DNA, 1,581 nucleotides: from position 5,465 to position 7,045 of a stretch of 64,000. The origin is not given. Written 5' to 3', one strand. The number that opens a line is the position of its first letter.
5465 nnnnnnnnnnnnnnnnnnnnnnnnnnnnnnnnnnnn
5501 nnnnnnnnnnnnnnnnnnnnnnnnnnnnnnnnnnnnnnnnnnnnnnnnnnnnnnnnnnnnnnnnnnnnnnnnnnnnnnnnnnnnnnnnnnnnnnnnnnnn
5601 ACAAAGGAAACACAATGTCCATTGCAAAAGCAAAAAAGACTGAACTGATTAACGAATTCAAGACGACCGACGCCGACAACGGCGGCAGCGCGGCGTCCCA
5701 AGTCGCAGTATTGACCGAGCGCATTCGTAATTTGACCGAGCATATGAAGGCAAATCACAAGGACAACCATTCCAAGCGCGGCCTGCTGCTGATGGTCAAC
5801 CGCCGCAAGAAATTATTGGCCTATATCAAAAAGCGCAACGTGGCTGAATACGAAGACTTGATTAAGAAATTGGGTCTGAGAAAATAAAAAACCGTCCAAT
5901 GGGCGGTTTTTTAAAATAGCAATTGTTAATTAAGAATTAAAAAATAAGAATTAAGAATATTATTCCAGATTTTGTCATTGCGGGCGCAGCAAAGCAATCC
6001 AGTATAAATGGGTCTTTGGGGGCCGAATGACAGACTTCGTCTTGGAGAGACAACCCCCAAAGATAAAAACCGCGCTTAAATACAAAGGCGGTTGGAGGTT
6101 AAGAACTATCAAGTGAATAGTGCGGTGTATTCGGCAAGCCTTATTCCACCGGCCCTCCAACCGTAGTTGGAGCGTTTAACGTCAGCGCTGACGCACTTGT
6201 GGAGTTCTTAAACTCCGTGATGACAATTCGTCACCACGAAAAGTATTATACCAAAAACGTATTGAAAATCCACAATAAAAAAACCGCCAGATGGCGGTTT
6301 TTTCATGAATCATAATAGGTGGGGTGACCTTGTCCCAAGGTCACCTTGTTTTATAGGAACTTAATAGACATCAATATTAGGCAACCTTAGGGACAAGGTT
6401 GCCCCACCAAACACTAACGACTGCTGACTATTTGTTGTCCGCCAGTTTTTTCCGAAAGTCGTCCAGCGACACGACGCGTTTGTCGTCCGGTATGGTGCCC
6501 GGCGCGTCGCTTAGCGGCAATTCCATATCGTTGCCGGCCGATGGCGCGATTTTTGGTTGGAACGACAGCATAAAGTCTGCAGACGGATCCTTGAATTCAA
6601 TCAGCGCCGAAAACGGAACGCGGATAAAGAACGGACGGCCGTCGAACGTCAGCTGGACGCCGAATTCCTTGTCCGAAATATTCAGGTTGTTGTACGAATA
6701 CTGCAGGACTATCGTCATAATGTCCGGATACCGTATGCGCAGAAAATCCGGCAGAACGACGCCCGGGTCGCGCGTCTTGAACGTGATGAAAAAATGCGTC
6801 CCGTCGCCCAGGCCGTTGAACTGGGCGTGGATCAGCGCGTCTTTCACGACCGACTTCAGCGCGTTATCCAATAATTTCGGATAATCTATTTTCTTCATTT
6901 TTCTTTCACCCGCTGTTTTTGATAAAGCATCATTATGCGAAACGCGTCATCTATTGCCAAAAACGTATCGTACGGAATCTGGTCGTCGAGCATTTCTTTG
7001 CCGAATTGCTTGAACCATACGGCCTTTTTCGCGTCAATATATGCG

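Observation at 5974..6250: Family F: ~250-bp structured dispersed element, three copies, candidate ncRNA or MITE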

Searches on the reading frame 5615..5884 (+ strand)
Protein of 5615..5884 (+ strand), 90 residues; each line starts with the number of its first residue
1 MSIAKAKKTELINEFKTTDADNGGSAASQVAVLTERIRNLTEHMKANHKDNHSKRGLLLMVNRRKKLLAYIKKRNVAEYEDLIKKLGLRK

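Call 55: search_protein_families(library=pfam, proteins=[window:5615-5884:+], max_evalue=0.1)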
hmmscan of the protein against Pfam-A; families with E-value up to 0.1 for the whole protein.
window:5615-5884:+ (90 aa): 2 families
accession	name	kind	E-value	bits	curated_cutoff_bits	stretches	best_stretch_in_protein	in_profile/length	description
PF00312.27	Ribosomal_S15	-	5.4e-31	107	31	1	8-89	1-81/81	Ribosomal protein S15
PF21488.3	YqbF_HeH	-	0.064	13.3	27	0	71-87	5-21/39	YqbF, HeH motif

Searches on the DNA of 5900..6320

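Call 8: search_rna_families(source=window, start=5900, end=6320, threshold=evalue, max_evalue=10, show_alignments=3)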
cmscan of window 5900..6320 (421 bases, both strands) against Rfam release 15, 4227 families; matches with E-value up to 10: 21.
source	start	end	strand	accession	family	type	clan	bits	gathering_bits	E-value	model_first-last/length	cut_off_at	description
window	6273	6320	-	RF00022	GcvB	Gene;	-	24.6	42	0.0016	155-204/204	5'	GcvB RNA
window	6244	6310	+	RF02064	STnc370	Gene; sRNA;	-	24.1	54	0.62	1-71/71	no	Enterobacterial sRNA STnc370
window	6246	6307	+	RF01859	Phe_leader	Cis-reg; leader;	-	22.7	55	0.16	1-125/125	no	Phenylalanine leader peptide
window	6274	6320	-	RF01859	Phe_leader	Cis-reg; leader;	-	21.4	55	0.31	9-125/125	5'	Phenylalanine leader peptide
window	6260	6307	+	RF02054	STnc420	Gene; sRNA;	-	20.9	70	0.13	1-58/58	no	Salmonella enterica sRNA STnc420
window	6274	6320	-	RF01772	rnk_pseudo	Cis-reg; leader;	-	19.9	55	0.49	55-108/108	5'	Pseudomonas rnk leader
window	6275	6300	+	RF02084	STnc130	Gene; sRNA;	-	19.8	55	1.5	101-126/135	no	Enterobacteria sRNA STnc130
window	6272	6320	-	RF02064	STnc370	Gene; sRNA;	-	19.2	54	6.7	21-71/71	5'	Enterobacterial sRNA STnc370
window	6275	6320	-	RF00106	RNAI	Gene; antisense;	-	18.7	47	0.36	55-102/102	5'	RNAI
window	6278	6320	-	RF02144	rsmX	Gene;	CL00106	18.1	56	0.34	72-114/114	5'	rsmX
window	6273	6317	-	RF02054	STnc420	Gene; sRNA;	-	18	70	0.79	1-58/58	no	Salmonella enterica sRNA STnc420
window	6264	6320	-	RF00125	IS128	Gene; sRNA;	-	17.1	80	0.35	150-209/209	5'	IS128 RNA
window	6171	6306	+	RF00106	RNAI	Gene; antisense;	-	16.6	47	1.2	1-102/102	no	RNAI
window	6274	6320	-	RF00513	Trp_leader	Cis-reg; leader;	-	16.2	41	1.2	44-100/100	5'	Tryptophan operon leader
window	6237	6304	+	RF02083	OrzO-P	Gene; antitoxin;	-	16.2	60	4.9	1-76/76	no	OrzO-P RNA antitoxin family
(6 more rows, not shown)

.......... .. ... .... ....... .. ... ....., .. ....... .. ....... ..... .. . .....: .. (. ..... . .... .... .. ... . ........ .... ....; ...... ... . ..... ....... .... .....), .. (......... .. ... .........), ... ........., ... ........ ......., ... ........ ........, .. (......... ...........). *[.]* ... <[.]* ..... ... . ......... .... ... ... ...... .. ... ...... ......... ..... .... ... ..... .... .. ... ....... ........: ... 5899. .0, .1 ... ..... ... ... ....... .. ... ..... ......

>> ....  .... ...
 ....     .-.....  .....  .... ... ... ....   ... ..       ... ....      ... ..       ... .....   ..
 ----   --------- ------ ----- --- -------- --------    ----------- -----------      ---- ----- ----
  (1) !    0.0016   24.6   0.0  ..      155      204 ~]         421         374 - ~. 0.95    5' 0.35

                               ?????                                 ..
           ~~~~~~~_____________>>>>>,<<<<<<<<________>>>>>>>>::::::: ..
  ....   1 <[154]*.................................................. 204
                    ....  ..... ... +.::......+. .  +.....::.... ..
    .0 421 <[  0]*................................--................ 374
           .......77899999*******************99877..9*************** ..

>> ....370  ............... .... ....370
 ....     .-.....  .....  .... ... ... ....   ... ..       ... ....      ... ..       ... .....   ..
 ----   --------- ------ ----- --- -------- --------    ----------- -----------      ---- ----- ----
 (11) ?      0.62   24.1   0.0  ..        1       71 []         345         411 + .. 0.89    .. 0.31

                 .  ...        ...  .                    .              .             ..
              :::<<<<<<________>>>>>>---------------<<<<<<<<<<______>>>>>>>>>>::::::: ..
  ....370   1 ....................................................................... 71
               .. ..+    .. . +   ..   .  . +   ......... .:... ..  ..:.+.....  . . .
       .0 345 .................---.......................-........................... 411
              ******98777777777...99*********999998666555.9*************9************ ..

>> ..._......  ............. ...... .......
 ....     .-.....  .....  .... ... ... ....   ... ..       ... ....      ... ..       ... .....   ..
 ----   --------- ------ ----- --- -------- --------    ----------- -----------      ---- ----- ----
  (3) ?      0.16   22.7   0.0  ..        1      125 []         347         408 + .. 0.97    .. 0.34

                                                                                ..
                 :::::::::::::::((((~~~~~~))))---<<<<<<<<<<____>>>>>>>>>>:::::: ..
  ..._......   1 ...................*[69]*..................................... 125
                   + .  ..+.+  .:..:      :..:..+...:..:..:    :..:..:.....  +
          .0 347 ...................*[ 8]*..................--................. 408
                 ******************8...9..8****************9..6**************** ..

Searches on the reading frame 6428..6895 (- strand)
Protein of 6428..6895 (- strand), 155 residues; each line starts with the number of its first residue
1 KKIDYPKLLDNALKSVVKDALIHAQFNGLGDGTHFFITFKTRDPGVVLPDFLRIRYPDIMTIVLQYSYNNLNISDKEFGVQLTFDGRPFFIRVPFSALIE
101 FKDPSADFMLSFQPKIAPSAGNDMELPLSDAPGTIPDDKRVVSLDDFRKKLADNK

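Call 55: search_protein_families(library=pfam, proteins=[window:6428-6895:-], max_evalue=0.1)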
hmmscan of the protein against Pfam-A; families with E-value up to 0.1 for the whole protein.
window:6428-6895:- (155 aa): 1 family
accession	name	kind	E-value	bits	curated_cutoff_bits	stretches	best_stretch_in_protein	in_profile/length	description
PF04386.18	SspB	-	3.5e-26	92.6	27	1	10-120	4-115/156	Stringent starvation protein B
